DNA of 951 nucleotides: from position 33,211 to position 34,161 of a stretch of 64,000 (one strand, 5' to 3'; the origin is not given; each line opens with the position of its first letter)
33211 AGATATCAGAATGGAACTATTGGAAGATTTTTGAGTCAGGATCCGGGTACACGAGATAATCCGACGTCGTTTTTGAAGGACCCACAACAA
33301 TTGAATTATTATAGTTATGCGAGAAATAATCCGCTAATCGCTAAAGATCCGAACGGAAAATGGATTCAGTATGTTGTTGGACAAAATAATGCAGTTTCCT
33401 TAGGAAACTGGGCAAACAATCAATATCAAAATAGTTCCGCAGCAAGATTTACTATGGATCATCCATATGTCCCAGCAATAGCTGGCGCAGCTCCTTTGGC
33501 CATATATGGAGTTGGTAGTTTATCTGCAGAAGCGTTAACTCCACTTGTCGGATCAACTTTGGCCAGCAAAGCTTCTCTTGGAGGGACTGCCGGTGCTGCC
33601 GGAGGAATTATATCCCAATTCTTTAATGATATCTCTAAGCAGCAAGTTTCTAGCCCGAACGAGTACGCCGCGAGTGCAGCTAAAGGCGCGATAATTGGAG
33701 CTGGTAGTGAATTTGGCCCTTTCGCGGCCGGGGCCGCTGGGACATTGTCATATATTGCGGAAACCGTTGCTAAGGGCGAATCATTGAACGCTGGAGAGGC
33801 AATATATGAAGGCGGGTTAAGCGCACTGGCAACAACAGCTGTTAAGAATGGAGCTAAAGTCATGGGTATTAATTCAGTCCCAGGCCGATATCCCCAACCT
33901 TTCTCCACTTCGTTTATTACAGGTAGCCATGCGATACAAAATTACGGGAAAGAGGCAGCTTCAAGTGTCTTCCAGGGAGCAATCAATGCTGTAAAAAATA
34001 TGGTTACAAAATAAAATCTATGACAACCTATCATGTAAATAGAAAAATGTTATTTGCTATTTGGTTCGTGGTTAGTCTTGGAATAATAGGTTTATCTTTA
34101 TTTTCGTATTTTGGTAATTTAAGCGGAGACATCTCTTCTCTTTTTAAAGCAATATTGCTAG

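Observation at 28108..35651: Sec-signal RHS polymorphic toxin with Gly/Ala-zipper tip and a trailing array of immunity-type genes and fragments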

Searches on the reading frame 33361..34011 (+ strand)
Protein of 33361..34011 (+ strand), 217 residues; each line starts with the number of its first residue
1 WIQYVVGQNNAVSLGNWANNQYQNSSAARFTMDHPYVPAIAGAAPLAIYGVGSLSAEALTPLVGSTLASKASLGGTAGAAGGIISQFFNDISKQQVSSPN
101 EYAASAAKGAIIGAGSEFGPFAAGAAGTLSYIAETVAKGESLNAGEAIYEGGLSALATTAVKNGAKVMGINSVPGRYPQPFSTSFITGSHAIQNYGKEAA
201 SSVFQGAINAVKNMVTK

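Call 3: search_protein_families(library=pfam, proteins=[window:33361-34011:+], max_evalue=0.1)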
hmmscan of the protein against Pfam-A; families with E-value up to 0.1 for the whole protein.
window:33361-34011:+ (217 aa): 0 families

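Call 4: search_protein_families(library=ncbifam, proteins=[window:33361-34011:+], max_evalue=0.1)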
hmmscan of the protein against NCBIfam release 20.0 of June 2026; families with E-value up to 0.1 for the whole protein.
window:33361-34011:+ (217 aa): 0 families

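Call 9: find_homologous_proteins(query=window:33361-34011:+, max_evalue=0.001)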
Query window:33361-34011:+: 6386 candidates shared short words with the query, none scored E <= 0.001.

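Call 10: search_solved_structures(query=window:33361-34011:+, max_evalue=10, show_alignments=2)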
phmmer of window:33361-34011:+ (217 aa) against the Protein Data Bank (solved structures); distinct sequences matched with E-value up to 10: 2.
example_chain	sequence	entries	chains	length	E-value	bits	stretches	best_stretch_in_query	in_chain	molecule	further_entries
4uze_A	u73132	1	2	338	1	12.4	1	59-135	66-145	RIBOFLAVIN BIOSYNTHESIS PROTEIN RIBF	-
9yqp_B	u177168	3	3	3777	2.1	11.3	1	77-141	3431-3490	Intermembrane lipid transfer protein VPS13C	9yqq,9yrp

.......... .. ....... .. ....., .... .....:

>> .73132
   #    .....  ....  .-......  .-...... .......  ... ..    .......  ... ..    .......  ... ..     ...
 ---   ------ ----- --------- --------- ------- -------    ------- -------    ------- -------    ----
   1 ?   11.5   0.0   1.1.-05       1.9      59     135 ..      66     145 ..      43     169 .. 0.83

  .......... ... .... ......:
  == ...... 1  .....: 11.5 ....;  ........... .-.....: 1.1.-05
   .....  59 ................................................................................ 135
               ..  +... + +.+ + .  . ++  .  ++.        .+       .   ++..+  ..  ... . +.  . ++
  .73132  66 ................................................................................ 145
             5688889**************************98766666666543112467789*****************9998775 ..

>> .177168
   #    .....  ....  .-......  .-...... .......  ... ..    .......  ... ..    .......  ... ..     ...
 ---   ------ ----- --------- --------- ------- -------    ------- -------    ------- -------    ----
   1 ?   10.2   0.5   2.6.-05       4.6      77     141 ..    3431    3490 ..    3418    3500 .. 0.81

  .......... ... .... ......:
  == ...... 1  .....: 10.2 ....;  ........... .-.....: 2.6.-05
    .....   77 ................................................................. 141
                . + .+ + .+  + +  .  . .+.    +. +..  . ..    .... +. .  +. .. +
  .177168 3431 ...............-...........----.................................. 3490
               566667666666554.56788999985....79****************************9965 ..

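Call 16: search_protein_representatives(protein=window:33361-34011:+)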
Query: 217 residues. Proteins with E-value up to 0.001 (for the whole library): 28; up to 1e-10: 3; up to 1e-30: 0. The best 28 are listed.
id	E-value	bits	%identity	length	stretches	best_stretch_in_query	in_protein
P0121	7.1e-27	110.8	22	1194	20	23-67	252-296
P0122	6.0e-19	85.0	39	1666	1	19-203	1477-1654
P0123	3.6e-12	62.9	39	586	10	38-76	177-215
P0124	7.1e-10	55.4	40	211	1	41-212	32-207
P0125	3.2e-08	49.9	41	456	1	1-80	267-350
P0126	3.7e-08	49.8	44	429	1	71-192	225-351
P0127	1.1e-07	48.2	41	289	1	4-90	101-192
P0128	2.4e-07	47.1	52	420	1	1-81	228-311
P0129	4.1e-07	46.4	38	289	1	11-110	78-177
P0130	6.9e-07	45.6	41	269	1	1-81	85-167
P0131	1.8e-06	44.3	42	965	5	119-154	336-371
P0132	2.7e-06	43.7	30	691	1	10-216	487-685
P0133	3.0e-06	43.5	33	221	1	70-214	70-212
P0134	3.2e-06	43.4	63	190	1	1-53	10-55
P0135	3.7e-06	43.2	54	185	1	13-66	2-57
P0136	4.4e-06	43.0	32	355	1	17-217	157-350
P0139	8.2e-06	42.1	42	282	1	9-67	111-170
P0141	1.6e-05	41.2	36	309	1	6-119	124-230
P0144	6.9e-05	39.1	34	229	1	7-151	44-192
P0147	1.4e-04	38.1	41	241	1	11-85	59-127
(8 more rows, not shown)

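Call 19: find_homologous_proteins(query=A2, max_evalue=0.001)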
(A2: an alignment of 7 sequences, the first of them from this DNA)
Query A2 (7 sequences) (216 aa, profile of the alignment): 1 proteins with E <= 0.001 among 8000 candidates.
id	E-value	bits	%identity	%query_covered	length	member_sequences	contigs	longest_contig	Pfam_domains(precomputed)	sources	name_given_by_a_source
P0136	1.0e-64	236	27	99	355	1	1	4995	PF25023.2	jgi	jgi:RHS repeat-associated protein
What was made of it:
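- Tried and rejected: Two searches with the tip found essentially nothing (calls 9, 19), because Gly/Ala-rich words swamp the index.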

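Call 20: find_encoding_contigs(protein=P0136, flank=6000, max_places=4)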
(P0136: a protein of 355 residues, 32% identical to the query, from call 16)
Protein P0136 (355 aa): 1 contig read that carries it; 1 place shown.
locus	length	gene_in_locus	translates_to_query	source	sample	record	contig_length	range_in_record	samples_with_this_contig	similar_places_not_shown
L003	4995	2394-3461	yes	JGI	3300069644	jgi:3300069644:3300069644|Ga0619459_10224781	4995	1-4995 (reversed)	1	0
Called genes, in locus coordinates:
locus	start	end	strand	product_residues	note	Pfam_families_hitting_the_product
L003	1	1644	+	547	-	?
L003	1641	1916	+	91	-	-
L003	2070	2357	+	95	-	-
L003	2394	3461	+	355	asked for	PF25023:TEN_YD-shell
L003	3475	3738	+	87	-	-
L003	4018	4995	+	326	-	?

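Call 21: find_encoding_contigs(protein=P0122, flank=6000, max_places=4)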
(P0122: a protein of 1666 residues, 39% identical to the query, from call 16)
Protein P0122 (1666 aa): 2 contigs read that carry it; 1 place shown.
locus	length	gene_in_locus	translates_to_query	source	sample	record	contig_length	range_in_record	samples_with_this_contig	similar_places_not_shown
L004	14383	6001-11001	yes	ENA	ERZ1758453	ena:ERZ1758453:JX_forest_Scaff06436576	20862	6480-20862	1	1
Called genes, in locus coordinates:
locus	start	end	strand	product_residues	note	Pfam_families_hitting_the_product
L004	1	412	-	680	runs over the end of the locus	-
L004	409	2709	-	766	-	PF00270:DEAD, PF00271:Helicase_C, PF22590:Cas3-like_C_2, PF18019:Cas3_HD (weak)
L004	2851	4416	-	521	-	PF00486:Trans_reg_C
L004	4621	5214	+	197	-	-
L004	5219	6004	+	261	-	-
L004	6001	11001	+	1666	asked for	PF25023:TEN_YD-shell, PF05593:RHS_repeat (weak)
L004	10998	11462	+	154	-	-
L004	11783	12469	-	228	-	-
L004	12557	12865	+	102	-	-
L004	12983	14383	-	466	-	?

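Call 23: find_encoding_contigs(protein=P0132, flank=5000, max_places=3)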
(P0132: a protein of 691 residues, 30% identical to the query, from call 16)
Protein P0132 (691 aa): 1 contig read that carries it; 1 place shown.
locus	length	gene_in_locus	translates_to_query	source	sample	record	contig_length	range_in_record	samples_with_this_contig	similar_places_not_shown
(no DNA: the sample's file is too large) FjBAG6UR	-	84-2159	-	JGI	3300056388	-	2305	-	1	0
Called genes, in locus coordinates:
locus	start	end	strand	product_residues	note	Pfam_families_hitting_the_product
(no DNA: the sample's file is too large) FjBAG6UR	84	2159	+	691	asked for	PF05593:RHS_repeat (faint), PF25023:TEN_YD-shell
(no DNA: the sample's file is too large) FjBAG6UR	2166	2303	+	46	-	?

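Call 24: find_encoding_contigs(protein=P0126, flank=5000, max_places=3)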
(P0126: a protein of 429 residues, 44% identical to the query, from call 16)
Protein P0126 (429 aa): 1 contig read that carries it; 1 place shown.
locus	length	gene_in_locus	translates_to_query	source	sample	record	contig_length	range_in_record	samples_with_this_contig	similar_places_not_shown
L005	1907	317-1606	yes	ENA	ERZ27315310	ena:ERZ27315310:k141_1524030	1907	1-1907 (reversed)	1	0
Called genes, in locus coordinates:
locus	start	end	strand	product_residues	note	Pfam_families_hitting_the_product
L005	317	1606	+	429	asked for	PF25023:TEN_YD-shell (weak)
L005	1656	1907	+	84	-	?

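Call 25: find_encoding_contigs(protein=P0133, flank=5000, max_places=3)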
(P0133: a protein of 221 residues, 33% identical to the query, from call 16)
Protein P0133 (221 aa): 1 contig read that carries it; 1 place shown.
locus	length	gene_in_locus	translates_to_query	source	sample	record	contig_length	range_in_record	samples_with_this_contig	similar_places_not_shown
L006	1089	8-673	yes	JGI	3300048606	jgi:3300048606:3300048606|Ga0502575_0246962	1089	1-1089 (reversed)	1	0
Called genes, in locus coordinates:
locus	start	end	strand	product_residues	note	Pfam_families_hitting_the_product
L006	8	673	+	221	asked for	-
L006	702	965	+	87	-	-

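Call 26: find_encoding_contigs(protein=P0124, flank=5000, max_places=3)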
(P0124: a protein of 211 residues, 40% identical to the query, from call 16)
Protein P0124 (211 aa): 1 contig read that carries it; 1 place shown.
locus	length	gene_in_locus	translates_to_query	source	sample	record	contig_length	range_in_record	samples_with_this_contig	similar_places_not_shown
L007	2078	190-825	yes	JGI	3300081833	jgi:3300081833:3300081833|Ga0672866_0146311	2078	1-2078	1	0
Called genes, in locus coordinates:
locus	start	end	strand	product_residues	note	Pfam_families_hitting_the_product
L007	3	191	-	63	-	?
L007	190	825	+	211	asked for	-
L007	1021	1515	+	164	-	-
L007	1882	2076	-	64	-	?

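Call 36: predict_structure(alignment_id=A2)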
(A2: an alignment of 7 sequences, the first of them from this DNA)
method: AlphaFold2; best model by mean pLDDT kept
length: 216 residues; sequences in the alignment: 7
mean_pLDDT: 45.5   pTM: 0.41
mean pLDDT of the five models: 45.5, 41.5, 40.6, 40.0, 37.4
residues with pLDDT >= 90: 0; 70-90: 0; 50-70: 72; < 50: 144
segments of 3 or more residues with pLDDT < 50: 1-63, 118-121, 131-136, 140-147, 149-151, 163-216
pLDDT, mean of each block of 10 residues (from residue 1): 35 40 41 46 48 45 49 61 63 59 61 55 49 46 44 52 43 31 32 33 32 28
secondary structure, 60 per line:
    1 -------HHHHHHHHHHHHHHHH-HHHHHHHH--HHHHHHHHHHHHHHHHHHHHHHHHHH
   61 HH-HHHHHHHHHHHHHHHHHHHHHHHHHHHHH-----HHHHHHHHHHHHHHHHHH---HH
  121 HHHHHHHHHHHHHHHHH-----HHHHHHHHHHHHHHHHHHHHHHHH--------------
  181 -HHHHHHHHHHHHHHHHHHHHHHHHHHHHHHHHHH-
elements in order: H8-23 H25-32 H35-62 H64-92 H98-115 H119-137 H143-166 H182-215

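Call 44: search_protein_families(library=pfam, alignment_id=A4, max_evalue=1)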
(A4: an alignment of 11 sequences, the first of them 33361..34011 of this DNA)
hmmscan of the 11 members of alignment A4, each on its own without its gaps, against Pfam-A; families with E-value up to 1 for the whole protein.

A. member 1, window:33361-34011:+ (217 aa): 0 families

B. families by the number of members that match (of 11 scanned): 1 family
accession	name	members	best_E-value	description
PF06792.17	UPF0261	1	0.24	Uncharacterised protein family (UPF0261) N-terminal domain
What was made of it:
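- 33361..33552 (+): Tip part 1: undescribed pre-toxin module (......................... plus a hydrophobic Gly/Ala stretch; tip aa 1-64). No Pfam model matches (call 44).
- On Known pre-toxin domains (PT-TG, PT-HINT, PT-VENN): No Pfam hit in any of 11 tips at E <= 1 (call 44).
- Closest known: Glycine-zipper membrane-depolarising toxins of the T7SS. Different: No homology was detected (call 44).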

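Call 46: search_solved_structures(query=A4, max_evalue=10, show_alignments=1)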
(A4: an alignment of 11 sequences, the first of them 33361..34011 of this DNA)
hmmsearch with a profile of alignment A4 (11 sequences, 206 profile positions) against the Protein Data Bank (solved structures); distinct sequences matched with E-value up to 10: 0.
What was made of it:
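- Closest known: Tse5. Different: No sequence similarity between the tips (calls 10, 46).
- No match to any enzyme family in Pfam, NCBIfam or the PDB, even with profiles (calls 3, 4, 44, 46).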

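Call 61: predict_structure(alignment_id=A4)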
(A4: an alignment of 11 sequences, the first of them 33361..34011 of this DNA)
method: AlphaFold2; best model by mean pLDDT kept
length: 217 residues; sequences in the alignment: 11
mean_pLDDT: 50.8   pTM: 0.41
mean pLDDT of the five models: 50.8, 50.1, 47.9, 47.1, 46.3
residues with pLDDT >= 90: 0; 70-90: 15; 50-70: 87; < 50: 115
segments of 3 or more residues with pLDDT < 50: 1-25, 27-32, 34-64, 165-217
pLDDT, mean of each block of 10 residues (from residue 1): 36 42 44 45 43 41 50 62 69 72 69 64 63 67 63 59 47 39 38 35 32 31
secondary structure, 60 per line:
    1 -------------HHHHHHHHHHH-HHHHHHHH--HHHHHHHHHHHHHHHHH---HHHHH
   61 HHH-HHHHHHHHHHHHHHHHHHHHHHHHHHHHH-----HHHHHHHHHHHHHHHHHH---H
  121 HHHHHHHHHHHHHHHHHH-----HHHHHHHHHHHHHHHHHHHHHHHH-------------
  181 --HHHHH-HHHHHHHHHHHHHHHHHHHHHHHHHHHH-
elements in order: H14-24 H26-33 H36-52 H56-63 H65-93 H99-116 H120-138 H144-167 H183-187 H189-216
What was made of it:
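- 33553..34011 (+): Tip part 2: helical, charge-poor toxin domain (tip aa 65-217) with conserved G74/G78/G82/Q86/D90, S97, Y102, PGRxP and GxHA. AF2 predicts an all-helical fold with pLDDT 62-72 in the core (call 61).
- Structure: both AF2 runs predict an all-helical fold (calls 36, 61).
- Tried and rejected: AlphaFold2 with 7 and then 11 sequences gave pLDDT 45 and 51 (calls 36, 61).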

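Call 65: fold_search(model_id=the predicted structure, library=pdb)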
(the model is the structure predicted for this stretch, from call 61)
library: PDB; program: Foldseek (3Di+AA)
matches with E <= 10: 72; with E <= 0.001: 0
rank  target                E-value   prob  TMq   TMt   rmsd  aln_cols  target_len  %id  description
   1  9w2v_Y                4.2e-01  0.96  0.29  0.41   5.1       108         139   19  Cryo-EM structure of complex I on the bovine heart submitochondrial particles, closed (released 2026-04-01)
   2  5gpn_Ag               5.8e-01  0.95  0.32  0.48   4.4       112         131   22  Architecture of mammalian respirasome (released 2017-04-05)
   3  5gup_V                6.1e-01  0.93  0.31  0.44   4.6       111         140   22  Cryo-EM structure of mammalian respiratory supercomplex I1III2IV1 (released 2017-03-29)
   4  8ib4_Y                9.6e-01  0.91  0.32  0.46   4.2       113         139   18  Respiratory complex CI:CIII2, type IA, Wild type mouse under cold temperature (released 2024-09-18)
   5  9smf_Y                1.1e+00  0.87  0.30  0.43   4.6       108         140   19  Reduced bovine complex I in lipid nanodisc, NADH-active-Q10 (released 2026-03-18)
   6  7qsd_Y                1.5e+00  0.80  0.32  0.44   4.6       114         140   18  Bovine complex I in the active state at 3.1 A (released 2022-03-02)
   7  8ud1_1Y               1.7e+00  0.77  0.30  0.42   4.7       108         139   21  High resolution in-situ structure of complex I in respiratory supercomplex (composite) (released 2024-06-19)
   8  6lo8_A                1.8e+00  0.41  0.28  0.43   7.0       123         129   19  Cryo-EM structure of the TIM22 complex from yeast (released 2020-09-30)
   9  8uca_AM               2.1e+00  0.35  0.28  0.38   6.7       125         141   18  Formation of I2+III2 supercomplex rescues respiratory chain defects (released 2025-01-15)
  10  6h7d                  2.3e+00  0.08  0.19  0.12  13.9       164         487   15  Crystal Structure of A. thaliana Sugar Transport Protein 10 in complex with glucose in the outward occluded state (released 2019-02-06)
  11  6g2j_Y                2.5e+00  0.21  0.23  0.31   7.5       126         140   18  Mouse mitochondrial complex I in the active state (released 2018-06-06)
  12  7zmb_J                2.7e+00  0.28  0.27  0.30   5.6       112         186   12  CryoEM structure of mitochondrial complex I from Chaetomium thermophilum (state 2) (released 2022-11-30)
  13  4cru_A                3.5e+00  0.08  0.18  0.17  21.1       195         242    8  Complex of human CNOT9 and CNOT1 including one tryptophan (released 2014-05-07)
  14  2ns1_A                3.8e+00  0.21  0.22  0.13  13.2       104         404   14  Crystal structure of the e. coli ammonia channel AMTB complexed with the signal transduction protein GLNK (released 2006-12-26)
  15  6b21                  4.0e+00  0.11  0.20  0.13  16.7       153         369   13  Crystal structure of AmtB from E. coli bound to TopFluor cardiolipin (released 2018-03-07)
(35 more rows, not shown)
